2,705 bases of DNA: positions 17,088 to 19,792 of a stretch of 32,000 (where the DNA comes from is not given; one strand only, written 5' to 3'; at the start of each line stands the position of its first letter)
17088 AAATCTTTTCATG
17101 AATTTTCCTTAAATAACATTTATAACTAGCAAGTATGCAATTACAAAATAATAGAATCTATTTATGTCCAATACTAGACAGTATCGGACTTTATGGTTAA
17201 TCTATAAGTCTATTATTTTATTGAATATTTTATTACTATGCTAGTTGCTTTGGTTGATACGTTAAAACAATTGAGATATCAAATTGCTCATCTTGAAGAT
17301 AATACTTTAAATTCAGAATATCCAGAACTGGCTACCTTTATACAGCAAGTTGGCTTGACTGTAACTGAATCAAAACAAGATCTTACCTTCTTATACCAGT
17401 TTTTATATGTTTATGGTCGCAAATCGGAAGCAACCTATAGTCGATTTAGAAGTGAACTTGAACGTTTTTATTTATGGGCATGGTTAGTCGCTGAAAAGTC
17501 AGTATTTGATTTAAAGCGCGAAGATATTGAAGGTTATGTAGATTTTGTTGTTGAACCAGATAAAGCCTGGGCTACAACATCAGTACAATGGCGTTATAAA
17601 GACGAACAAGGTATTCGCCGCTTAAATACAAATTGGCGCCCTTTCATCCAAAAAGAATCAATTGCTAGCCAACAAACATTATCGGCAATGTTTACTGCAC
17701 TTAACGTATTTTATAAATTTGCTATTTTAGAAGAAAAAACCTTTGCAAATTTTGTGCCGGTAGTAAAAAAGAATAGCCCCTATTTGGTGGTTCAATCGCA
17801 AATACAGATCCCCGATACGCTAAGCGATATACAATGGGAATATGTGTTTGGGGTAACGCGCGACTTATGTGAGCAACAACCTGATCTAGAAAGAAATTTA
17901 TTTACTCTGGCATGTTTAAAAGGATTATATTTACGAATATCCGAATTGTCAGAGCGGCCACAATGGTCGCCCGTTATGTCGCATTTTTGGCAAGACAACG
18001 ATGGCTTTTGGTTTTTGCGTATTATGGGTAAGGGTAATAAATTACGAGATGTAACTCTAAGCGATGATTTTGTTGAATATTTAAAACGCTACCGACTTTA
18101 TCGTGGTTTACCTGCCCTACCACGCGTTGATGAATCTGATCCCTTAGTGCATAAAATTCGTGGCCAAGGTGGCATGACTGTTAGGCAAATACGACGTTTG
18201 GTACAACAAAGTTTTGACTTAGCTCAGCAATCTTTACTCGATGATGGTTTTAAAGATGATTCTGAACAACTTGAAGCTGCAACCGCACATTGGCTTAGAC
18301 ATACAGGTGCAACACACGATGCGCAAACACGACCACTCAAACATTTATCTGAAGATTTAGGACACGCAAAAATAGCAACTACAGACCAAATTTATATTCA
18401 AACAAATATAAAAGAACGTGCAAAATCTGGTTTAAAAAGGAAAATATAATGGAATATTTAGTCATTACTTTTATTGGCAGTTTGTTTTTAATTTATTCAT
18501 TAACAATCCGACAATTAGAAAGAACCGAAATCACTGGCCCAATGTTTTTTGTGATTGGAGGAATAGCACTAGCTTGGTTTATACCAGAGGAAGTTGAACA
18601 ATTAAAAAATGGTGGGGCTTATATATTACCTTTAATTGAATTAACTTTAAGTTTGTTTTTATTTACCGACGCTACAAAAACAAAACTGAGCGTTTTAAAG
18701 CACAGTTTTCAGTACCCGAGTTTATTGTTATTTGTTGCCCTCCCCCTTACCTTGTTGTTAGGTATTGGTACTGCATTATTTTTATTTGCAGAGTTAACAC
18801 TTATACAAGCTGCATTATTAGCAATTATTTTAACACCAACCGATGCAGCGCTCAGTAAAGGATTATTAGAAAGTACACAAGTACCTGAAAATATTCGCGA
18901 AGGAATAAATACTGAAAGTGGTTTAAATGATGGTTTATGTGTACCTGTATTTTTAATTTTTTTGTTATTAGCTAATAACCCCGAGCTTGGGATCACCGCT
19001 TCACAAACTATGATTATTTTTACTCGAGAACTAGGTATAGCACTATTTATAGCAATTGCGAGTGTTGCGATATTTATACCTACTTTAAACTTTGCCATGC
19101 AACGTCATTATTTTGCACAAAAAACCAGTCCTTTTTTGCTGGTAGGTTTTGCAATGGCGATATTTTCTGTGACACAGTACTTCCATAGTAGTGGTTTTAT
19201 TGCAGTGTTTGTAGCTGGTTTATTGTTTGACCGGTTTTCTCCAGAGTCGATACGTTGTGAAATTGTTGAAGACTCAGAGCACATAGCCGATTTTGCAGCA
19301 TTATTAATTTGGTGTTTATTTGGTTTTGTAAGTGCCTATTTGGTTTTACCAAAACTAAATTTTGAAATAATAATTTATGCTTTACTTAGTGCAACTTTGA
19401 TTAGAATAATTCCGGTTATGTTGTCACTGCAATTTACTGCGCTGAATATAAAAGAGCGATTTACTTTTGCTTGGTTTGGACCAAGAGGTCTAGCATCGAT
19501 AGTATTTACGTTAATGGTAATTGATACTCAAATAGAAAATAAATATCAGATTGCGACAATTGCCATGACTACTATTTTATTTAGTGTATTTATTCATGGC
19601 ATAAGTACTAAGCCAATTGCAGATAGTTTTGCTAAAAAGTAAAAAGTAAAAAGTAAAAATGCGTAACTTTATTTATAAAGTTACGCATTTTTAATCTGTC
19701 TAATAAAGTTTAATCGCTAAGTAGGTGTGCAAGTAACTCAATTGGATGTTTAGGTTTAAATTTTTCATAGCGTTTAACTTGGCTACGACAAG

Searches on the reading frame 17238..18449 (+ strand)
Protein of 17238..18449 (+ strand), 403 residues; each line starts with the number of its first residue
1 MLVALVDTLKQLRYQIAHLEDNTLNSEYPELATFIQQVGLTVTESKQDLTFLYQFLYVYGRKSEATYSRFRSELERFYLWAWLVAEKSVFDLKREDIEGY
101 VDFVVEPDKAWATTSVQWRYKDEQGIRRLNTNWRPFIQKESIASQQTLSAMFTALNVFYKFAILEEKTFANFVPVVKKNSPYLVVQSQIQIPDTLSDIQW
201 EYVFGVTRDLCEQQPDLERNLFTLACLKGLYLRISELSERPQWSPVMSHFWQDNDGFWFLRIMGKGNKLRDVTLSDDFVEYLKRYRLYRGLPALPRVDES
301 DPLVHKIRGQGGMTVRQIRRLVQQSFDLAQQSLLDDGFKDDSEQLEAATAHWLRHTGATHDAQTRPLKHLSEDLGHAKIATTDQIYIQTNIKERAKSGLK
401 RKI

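Call 7: search_protein_families(library=pfam, proteins=[window:17238-18449:+])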
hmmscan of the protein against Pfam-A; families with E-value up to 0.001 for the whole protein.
window:17238-18449:+ (403 aa): 1 family
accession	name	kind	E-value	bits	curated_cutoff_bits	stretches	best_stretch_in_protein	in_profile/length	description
PF00589.27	Phage_integrase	-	9.9e-10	38.9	27.1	1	253-390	51-169/172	Phage integrase family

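Call 34: find_encoding_contigs(protein=window:17238-18449:+, flank=10000, max_places=10)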
Protein window:17238-18449:+ (403 aa): no gene with exactly this product is on record in the collection.

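Call 38: search_protein_families(library=ncbifam, proteins=[window:17238-18449:+], max_evalue=0.01)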
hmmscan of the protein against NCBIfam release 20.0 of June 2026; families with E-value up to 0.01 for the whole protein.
window:17238-18449:+ (403 aa): 7 families
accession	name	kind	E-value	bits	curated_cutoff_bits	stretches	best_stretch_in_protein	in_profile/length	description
TIGR02224.1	recomb_XerC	equivalog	5e-17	62.2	335.15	1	131-393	47-281/295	tyrosine recombinase XerC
NF040815.2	recomb_XerA_Arch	equivalog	1.2e-14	54.5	220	1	118-395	45-260/263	site-specific tyrosine recombinase/integron integrase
NF001399.0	PRK00283.1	subfamily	1.3e-13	50.8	279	1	142-388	67-282/300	tyrosine recombinase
TIGR02225.1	recomb_XerD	equivalog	5.9e-13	48.8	329.6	1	140-388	55-273/290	site-specific tyrosine recombinase XerD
TIGR02249.1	integrase_gron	subfamily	6.2e-05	22.5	265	1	346-398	257-307/315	integron integrase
NF003462.0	PRK05084.1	equivalog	9.6e-05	21.3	267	1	260-395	229-350/360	tyrosine recombinase XerS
NF002331.0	PRK01287.1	subfamily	0.0026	16.8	371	1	263-393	200-316/365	site-specific tyrosine recombinase XerC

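Call 39: search_solved_structures(query=window:17238-18449:+, max_evalue=1)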
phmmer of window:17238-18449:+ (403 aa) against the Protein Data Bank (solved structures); distinct sequences matched with E-value up to 1: 9.
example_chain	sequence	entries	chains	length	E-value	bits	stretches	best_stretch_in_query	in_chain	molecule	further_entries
2a3v_A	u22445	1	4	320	0.015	17.7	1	347-399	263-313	site-specific recombinase IntI4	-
1a0p_A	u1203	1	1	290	0.024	17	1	222-388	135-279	SITE-SPECIFIC RECOMBINASE XERD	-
7f6j_C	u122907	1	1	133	0.024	17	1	286-379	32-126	PDZ domain-containing protein 8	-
1hmj_A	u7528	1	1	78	0.03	16.7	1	272-329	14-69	PROTEIN (SUBUNIT H)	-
4a8e_A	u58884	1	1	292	0.041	16.3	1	348-397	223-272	PROBABLE TYROSINE RECOMBINASE XERC-LIKE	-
5dcf_A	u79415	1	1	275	0.046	16.1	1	259-388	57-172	Tyrosine recombinase XerD,DNA translocase FtsK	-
1st8_A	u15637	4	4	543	0.79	12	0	23-134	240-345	fructan 1-exohydrolase IIa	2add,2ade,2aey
2aez_A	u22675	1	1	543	0.79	12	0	23-134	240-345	fructan 1-exohydrolase IIa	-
28jw_0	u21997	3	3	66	0.85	11.9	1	347-377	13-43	cL38/PSRP6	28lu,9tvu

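Call 44: find_homologous_proteins(query=window:17238-18449:+, max_evalue=1e-10)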
Query window:17238-18449:+ (403 aa): 2039 proteins with E <= 1e-10 among 5449 candidates; the best 120 are listed.
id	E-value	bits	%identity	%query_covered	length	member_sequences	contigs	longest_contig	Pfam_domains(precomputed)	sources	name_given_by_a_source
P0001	1.8e-255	865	93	100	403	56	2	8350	PF00589.28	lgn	-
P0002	5.2e-255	864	93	100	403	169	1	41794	PF00589.28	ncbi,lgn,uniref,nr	ncbi:tyrosine-type recombinase/integrase [Pseudoalteromonas sp. TB64]|uniref:tyrosine-type recombina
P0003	3.7e-253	858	92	100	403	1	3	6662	PF00589.28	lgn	-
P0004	3.5e-248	841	90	100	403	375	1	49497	PF00589.28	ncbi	-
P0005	1.2e-221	754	81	100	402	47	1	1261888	PF00589.28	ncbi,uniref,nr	ncbi:tyrosine-type recombinase/integrase [Pseudoalteromonas piscicida]|uniref:tyrosine-type recombin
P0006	7.4e-221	751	93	86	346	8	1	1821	PF00589.28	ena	-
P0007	4.0e-220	749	79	100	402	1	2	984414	PF00589.28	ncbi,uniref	ncbi:tyrosine-type recombinase/integrase (plasmid) [Pseudoalteromonas sp. T1lg65]|uniref:tyrosine-ty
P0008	1.9e-219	747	79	100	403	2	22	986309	PF00589.28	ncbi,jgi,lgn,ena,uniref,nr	ncbi:tyrosine-type recombinase/integrase [Pseudoalteromonas tunicata]|jgi:site-specific recombinase 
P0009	3.0e-219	746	80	100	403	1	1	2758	PF00589.28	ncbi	-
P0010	4.3e-219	745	80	100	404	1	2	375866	PF00589.28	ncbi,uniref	ncbi:tyrosine-type recombinase/integrase [Pseudoalteromonas fenneropenaei]|uniref:Tyrosine-type reco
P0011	3.6e-217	739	78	100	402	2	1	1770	PF00589.28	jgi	-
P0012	3.7e-216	736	77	100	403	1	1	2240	PF00589.28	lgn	-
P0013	5.4e-216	735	78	100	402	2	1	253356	PF00589.28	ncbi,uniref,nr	ncbi:tyrosine-type recombinase/integrase [Pseudoalteromonas luteoviolacea]|uniref:tyrosine-type reco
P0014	1.1e-215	734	78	100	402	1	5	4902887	PF00589.28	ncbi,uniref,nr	ncbi:tyrosine-type recombinase/integrase [Pseudoalteromonas luteoviolacea]|uniref:Integrase n=1 Tax=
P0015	2.8e-215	733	77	100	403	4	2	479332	PF00589.28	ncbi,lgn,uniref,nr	ncbi:tyrosine-type recombinase/integrase [Pseudoalteromonas byunsanensis]|uniref:Integrase n=1 Tax=P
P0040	4.8e-208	709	74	100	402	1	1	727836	PF00589.28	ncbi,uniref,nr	ncbi:tyrosine-type recombinase/integrase [Pseudoalteromonas rubra]|uniref:Integrase n=1 Tax=Pseudoal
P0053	6.6e-138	478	51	100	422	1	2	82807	PF00589.28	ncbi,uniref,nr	ncbi:site-specific integrase [Psychrobium sp. 1_MG-2023]|uniref:tyrosine-type recombinase/integrase 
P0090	8.1e-113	396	45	97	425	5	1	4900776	PF00589.28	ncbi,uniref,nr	ncbi:tyrosine-type recombinase/integrase [Thalassotalea fonticola]|uniref:Tyrosine-type recombinase/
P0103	1.5e-106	375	44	94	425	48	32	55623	PF00589.28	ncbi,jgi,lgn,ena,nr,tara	ncbi:MAG: site-specific integrase [Porticoccaceae bacterium]|nr:site-specific integrase [Porticoccac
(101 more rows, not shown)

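Call 45: find_encoding_contigs(protein=P0090, flank=10000, max_places=2)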
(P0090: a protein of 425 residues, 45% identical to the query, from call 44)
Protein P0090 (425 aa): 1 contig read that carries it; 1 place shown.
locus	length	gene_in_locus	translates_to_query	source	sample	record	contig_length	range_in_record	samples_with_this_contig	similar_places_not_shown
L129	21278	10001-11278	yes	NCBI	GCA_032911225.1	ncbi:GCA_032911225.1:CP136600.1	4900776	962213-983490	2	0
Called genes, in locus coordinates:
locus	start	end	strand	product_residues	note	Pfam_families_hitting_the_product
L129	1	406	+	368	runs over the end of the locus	PF01168:Ala_racemase_N, PF00842:Ala_racemase_C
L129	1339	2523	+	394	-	PF13428:TPR_14 (faint), PF14559:TPR_19 (faint), PF23914:TPR_CcmH_CycH (faint), PF13432:TPR_16 (faint), PF13424:TPR_12 (faint), PF13431:TPR_17 (faint), PF00515:TPR_1 (faint), PF07719:TPR_2 (faint), +1 more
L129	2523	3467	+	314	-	PF04389:Peptidase_M28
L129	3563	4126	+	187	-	PF00156:Pribosyltran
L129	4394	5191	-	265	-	PF06629:MipA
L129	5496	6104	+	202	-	PF04403:PqiA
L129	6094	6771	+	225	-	PF04403:PqiA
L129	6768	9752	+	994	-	PF02470:MlaD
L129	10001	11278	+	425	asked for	PF00589:Phage_integrase (weak)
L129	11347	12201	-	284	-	PF01551:Peptidase_M23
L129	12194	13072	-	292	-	PF01242:PTPS (faint)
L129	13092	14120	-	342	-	PF01979:Amidohydro_1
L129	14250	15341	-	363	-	PF04245:NA37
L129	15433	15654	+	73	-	PF07208:DUF1414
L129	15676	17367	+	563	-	PF11893:DUF3413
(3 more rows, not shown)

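Call 46: find_encoding_contigs(protein=P0053, flank=10000, max_places=2)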
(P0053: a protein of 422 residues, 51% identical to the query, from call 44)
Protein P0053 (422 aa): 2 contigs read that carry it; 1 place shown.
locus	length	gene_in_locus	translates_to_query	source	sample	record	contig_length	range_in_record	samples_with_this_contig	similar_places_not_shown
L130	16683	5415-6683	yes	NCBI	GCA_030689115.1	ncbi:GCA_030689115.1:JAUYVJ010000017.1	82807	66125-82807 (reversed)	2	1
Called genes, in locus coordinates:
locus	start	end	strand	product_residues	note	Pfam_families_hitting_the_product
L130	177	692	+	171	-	PF00588:SpoU_methylase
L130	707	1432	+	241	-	PF14302:DUF4377, PF03724:META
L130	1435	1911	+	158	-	PF14595:Thioredoxin_9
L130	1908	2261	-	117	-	-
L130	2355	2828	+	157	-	PF01346:FKBP_N, PF00254:FKBP_C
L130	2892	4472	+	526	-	PF00999:Na_H_Exchanger, PF02254:TrkA_N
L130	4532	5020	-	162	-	PF07308:DUF1456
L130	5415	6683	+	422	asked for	PF00589:Phage_integrase (weak)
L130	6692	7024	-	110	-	-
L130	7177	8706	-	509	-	PF03446:NAD_binding_2, PF00393:6PGD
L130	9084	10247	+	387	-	-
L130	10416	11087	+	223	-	PF00072:Response_reg, PF00196:GerE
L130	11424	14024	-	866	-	PF12860:PAS_7, PF13188:PAS_8 (faint), PF12860:PAS_7, PF08448:PAS_4, PF00512:HisKA, PF02518:HATPase_c, PF00072:Response_reg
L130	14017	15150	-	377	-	PF08495:FIST, PF10442:FIST_C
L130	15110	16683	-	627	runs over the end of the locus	-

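Call 47: find_encoding_contigs(protein=P0103, flank=10000, max_places=3)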
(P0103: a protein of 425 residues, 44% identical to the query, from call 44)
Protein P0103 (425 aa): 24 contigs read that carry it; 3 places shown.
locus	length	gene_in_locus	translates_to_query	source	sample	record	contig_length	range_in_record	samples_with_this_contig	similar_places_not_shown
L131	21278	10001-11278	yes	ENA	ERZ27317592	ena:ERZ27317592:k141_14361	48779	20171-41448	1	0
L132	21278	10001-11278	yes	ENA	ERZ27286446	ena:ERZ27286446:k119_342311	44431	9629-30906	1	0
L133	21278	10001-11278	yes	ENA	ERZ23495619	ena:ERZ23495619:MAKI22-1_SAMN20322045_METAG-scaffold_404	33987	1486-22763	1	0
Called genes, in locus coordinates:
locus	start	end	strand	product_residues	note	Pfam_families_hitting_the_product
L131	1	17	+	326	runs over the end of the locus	PF00126:HTH_1, PF03466:LysR_substrate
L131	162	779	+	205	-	PF00702:Hydrolase, PF12710:HAD (weak)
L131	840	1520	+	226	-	PF00440:TetR_N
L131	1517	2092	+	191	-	PF06938:DUF1285_N, PF21028:DUF1285_C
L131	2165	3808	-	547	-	PF00070:Pyr_redox (faint), PF00890:FAD_binding_2 (faint), PF01266:DAO (faint), PF01494:FAD_binding_3 (faint), PF01946:Thi4 (weak), PF13450:NAD_binding_8 (weak), PF21162:ETFQO_UQ-bd, PF05187:Fer4_ETF_QO, +1 more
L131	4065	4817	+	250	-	PF01012:ETF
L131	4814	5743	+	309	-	PF01012:ETF, PF00766:ETF_alpha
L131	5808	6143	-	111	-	-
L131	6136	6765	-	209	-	PF04542:Sigma70_r2 (weak), PF08281:Sigma70_r4_2, PF04545:Sigma70_r4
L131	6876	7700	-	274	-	PF03372:Exo_endo_phos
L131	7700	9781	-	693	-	PF17804:TSP_NTD, PF00595:PDZ, PF03572:Peptidase_S41, PF11818:DUF3340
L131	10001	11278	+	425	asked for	PF00589:Phage_integrase (weak)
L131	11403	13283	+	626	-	PF05960:DUF885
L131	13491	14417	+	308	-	PF00561:Abhydrolase_1, PF12146:Hydrolase_4 (faint), PF12697:Abhydrolase_6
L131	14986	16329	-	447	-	PF00120:Gln-synt_C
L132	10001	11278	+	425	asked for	PF00589:Phage_integrase (weak)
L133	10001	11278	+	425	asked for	PF00589:Phage_integrase (weak)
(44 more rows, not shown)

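Call 49: find_encoding_contigs(protein=P0005, flank=10000, max_places=1)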
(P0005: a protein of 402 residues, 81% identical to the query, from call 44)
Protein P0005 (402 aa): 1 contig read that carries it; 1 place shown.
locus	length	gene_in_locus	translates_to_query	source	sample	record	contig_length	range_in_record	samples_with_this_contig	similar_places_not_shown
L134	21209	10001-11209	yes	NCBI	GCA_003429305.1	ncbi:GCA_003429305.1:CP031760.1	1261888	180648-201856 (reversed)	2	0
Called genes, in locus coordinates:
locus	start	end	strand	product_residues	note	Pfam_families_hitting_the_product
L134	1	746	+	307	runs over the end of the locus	PF13188:PAS_8 (faint), PF00990:GGDEF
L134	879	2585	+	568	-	PF16655:PhoD_N, PF09423:PhoD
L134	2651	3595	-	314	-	-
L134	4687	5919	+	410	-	PF04862:DUF642 (weak)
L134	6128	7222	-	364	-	PF02518:HATPase_c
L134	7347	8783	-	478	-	-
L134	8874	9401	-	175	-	-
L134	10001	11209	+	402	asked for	PF00589:Phage_integrase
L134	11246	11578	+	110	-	PF00072:Response_reg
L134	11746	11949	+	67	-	PF00486:Trans_reg_C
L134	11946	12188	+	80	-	-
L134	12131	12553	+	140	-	PF03572:Peptidase_S41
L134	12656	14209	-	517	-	PF00989:PAS, PF08447:PAS_3, PF13426:PAS_9, PF00015:MCPsignal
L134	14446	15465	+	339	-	PF00762:Ferrochelatase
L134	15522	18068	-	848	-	PF00989:PAS, PF13188:PAS_8 (weak), PF08447:PAS_3, PF08448:PAS_4, PF13426:PAS_9, PF00990:GGDEF, PF00563:EAL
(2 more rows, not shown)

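Call 50: find_encoding_contigs(protein=P0040, flank=10000, max_places=1)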
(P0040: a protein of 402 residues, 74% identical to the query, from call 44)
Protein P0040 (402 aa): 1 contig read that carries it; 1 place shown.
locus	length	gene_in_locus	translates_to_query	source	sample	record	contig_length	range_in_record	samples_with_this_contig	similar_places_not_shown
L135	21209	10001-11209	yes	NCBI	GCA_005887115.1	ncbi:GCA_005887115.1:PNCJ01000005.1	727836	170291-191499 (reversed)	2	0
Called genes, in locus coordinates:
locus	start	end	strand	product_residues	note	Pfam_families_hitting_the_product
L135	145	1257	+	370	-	PF01118:Semialdhyde_dh, PF02774:Semialdhyde_dhC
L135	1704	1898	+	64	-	-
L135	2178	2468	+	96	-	-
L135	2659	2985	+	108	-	-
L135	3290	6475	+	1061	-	PF05572:Peptidase_M43, PF18911:PKD_4, PF00801:PKD, PF22352:K319L-like_PKD (weak), PF00801:PKD, PF18911:PKD_4, PF22352:K319L-like_PKD (weak), PF20009:GEVED, +1 more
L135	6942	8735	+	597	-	PF00082:Peptidase_S8, PF04151:PPC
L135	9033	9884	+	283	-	PF04224:DUF417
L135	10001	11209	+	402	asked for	PF00589:Phage_integrase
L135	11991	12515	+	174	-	-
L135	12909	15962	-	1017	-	PF01565:FAD_binding_4, PF02913:FAD-oxidase_C, PF13183:Fer4_8 (weak)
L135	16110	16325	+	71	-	PF09656:PGPGW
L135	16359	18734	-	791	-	PF01326:PPDK_N, PF00391:PEP-utilizers, PF02896:PEP-utilizers_C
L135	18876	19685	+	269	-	PF03618:Kinase-PPPase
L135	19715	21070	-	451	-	PF01474:DAHP_synth_2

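Call 51: find_encoding_contigs(protein=P0010, flank=10000, max_places=1)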
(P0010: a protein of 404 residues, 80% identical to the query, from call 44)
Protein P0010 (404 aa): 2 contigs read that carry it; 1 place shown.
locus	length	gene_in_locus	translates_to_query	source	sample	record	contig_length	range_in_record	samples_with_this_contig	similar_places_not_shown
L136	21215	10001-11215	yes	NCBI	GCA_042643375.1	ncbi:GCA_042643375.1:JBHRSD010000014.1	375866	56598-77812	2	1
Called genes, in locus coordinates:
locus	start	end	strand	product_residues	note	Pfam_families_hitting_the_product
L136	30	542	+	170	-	PF14024:DUF4240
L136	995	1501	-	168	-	-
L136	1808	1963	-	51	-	-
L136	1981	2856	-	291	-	PF01073:3Beta_HSD, PF01370:Epimerase, PF04321:RmlD_sub_bind, PF05368:NmrA (faint), PF13460:NAD_binding_10, PF16363:GDP_Man_Dehyd, PF02719:Polysacc_synt_2, PF07993:NAD_binding_4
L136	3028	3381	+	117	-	PF28289:BV97_02767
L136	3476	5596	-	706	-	PF07715:Plug, PF00593:TonB_dep_Rec_b-barrel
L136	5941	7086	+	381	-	PF03929:PepSY_TM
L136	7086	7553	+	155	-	PF27732:UCP029505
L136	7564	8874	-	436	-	PF00756:Esterase (weak), PF02230:Abhydrolase_2 (faint), PF00326:Peptidase_S9 (faint)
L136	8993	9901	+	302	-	PF05661:DUF808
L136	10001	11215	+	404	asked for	PF00589:Phage_integrase (weak)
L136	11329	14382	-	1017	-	PF01565:FAD_binding_4, PF02913:FAD-oxidase_C, PF13183:Fer4_8 (weak)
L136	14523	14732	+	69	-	-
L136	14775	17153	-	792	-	PF01326:PPDK_N, PF00391:PEP-utilizers, PF02896:PEP-utilizers_C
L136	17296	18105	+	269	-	PF03618:Kinase-PPPase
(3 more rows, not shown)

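Call 60: find_related_loci(query=A2, collection=metagenome_contigs, flank=10000)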
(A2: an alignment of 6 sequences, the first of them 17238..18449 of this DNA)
Query A2 (403 aa) in metagenome_contigs; peptide patterns used: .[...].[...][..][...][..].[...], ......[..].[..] (x = any residue, [..] = any of these).
600 stretches matched a pattern (row limit reached: there are more); 540 encode a relative of the query (tblastn E <= 1e-3); the best 80 are kept; 80 distinct loci.
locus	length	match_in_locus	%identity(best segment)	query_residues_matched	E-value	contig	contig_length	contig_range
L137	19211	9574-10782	100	1-403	0e+0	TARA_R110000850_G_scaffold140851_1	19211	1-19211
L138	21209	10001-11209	95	1-403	0e+0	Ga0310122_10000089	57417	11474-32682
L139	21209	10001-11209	94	1-403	0e+0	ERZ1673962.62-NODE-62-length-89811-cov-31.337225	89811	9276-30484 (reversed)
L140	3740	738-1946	94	1-403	0e+0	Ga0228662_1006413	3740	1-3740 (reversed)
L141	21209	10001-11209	94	1-403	0e+0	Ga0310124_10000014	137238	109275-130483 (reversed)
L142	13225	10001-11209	94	1-403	0e+0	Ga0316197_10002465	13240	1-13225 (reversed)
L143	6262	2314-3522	94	1-403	0e+0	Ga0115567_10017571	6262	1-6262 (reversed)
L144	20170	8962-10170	94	1-403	0e+0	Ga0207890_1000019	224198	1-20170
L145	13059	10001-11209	94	1-403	0e+0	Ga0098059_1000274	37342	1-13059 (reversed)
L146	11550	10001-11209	94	1-403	0e+0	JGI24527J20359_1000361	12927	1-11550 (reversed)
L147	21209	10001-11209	94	1-403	0e+0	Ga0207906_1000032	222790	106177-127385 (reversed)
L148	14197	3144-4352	94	1-403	0e+0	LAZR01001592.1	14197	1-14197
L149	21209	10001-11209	93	1-403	0e+0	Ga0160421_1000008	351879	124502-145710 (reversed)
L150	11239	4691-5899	93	1-403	0e+0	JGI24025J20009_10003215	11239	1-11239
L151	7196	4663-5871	94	1-403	0e+0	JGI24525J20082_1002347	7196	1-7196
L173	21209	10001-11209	75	1-403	0e+0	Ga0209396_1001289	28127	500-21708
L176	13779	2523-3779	51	2-403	2e-140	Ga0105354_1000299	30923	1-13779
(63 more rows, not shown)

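Call 77: search_protein_families(library=pfam, proteins=[L176:74-838:+, L176:922-1413:-, L176:1539-2201:+, L176:3813-4469:-, L176:4516-5340:-, L176:8740-10269:-, L173:6627-8555:-, L173:9092-9547:+, L173:5611-6147:+, L173:18419-20911:-])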
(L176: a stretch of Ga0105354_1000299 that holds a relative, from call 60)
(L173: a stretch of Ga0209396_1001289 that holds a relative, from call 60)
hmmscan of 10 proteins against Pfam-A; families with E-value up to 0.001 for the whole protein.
L176:74-838:+ (254 aa): 2 families
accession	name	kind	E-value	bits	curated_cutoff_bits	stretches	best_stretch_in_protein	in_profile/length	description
PF02254.24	TrkA_N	-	7.2e-19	68.7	23.8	1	110-222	1-112/116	TrkA-N domain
PF00999.27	Na_H_Exchanger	-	5.9e-05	22.5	26.2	1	5-70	300-365/375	Sodium/hydrogen exchanger, transmembrane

L176:922-1413:- (163 aa): 1 family
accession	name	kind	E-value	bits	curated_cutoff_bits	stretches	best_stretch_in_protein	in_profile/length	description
PF07308.18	DUF1456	-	5.4e-50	167.9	27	2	3-70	1-68/68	Protein of unknown function (DUF1456)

L176:1539-2201:+ (220 aa): 0 families

L176:3813-4469:- (218 aa): 1 family
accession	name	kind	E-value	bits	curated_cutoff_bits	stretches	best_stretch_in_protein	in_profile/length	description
PF05708.18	Peptidase_C92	-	0.00066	20.2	27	0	16-84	3-63/166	Permuted papain-like amidase enzyme, YaeF/YiiX, C92 family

L176:4516-5340:- (274 aa): 2 families
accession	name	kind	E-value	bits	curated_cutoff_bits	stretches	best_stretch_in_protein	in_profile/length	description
PF00756.26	Esterase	-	3.6e-23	83.1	22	1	35-220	1-195/251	Putative esterase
PF12146.15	Hydrolase_4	-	0.0004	20.2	27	1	120-183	49-113/239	Serine aminopeptidase, S33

L176:8740-10269:- (509 aa): 4 families
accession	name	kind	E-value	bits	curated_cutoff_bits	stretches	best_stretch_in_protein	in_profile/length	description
PF00393.24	6PGD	-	3.4e-125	417.7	27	1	206-498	1-290/290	6-phosphogluconate dehydrogenase, C-terminal domain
PF03446.21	NAD_binding_2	-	3.3e-34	118.6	21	1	9-174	1-157/161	NAD binding domain of 6-phosphogluconate dehydrogenase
PF03807.23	F420_oxidored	-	0.00041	21.3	21.6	0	10-113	2-93/94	NADP oxidoreductase coenzyme F420-dependent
PF02737.24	3HCDH_N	-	0.0006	20.2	22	0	10-48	2-40/180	3-hydroxyacyl-CoA dehydrogenase, NAD binding domain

L173:6627-8555:- (642 aa): 5 families
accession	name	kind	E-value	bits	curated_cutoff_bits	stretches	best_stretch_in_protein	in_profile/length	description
PF00270.35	DEAD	-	4.7e-51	173.3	26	1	31-197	1-166/167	DEAD/DEAH box helicase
PF00271.37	Helicase_C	-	9.7e-32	109.9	23.5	1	245-341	14-110/110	Helicase conserved C-terminal domain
PF03880.21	DbpA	-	2.5e-19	69.5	25.6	1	491-557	1-67/72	DbpA RNA binding domain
PF25399.1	DeaD_dimer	-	1.9e-13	50.6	23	1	375-439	1-65/67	RNA helicase DeaD dimerization domain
PF04851.21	ResIII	-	6.4e-08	33.1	22.5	1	50-191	29-162/164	Type III restriction enzyme, res subunit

L173:9092-9547:+ (151 aa): 0 families

L173:5611-6147:+ (178 aa): 1 family
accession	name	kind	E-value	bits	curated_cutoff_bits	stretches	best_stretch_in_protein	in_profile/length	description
PF07308.18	DUF1456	-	6e-52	174.2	27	2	3-70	1-68/68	Protein of unknown function (DUF1456)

L173:18419-20911:- (830 aa): 2 families
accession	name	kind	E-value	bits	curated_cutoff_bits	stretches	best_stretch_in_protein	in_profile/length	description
PF03160.20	Calx-beta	-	1.7e-35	122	27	3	684-795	1-118/119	Calx-beta domain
PF17957.7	Big_7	-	2.2e-09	38.3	24.1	1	182-234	9-63/70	Bacterial Ig domain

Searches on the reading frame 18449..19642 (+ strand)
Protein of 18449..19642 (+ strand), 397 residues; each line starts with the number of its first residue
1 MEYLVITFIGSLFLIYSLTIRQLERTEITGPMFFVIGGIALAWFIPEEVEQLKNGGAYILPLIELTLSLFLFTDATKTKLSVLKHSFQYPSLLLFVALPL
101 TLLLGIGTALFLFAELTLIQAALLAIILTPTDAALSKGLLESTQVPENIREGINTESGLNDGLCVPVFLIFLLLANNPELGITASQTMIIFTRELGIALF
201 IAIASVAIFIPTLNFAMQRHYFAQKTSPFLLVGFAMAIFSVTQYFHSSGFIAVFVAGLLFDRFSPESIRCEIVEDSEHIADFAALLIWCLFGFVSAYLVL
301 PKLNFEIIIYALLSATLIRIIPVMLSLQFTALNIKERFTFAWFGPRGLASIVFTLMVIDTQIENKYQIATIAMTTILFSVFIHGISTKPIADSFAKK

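Call 7: search_protein_families(library=pfam, proteins=[window:18449-19642:+])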
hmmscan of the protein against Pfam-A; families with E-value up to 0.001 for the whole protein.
window:18449-19642:+ (397 aa): 1 family
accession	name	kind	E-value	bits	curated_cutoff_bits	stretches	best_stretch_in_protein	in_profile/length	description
PF00999.27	Na_H_Exchanger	-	1.1e-37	130.3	26.2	1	18-391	9-373/375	Sodium/hydrogen exchanger, transmembrane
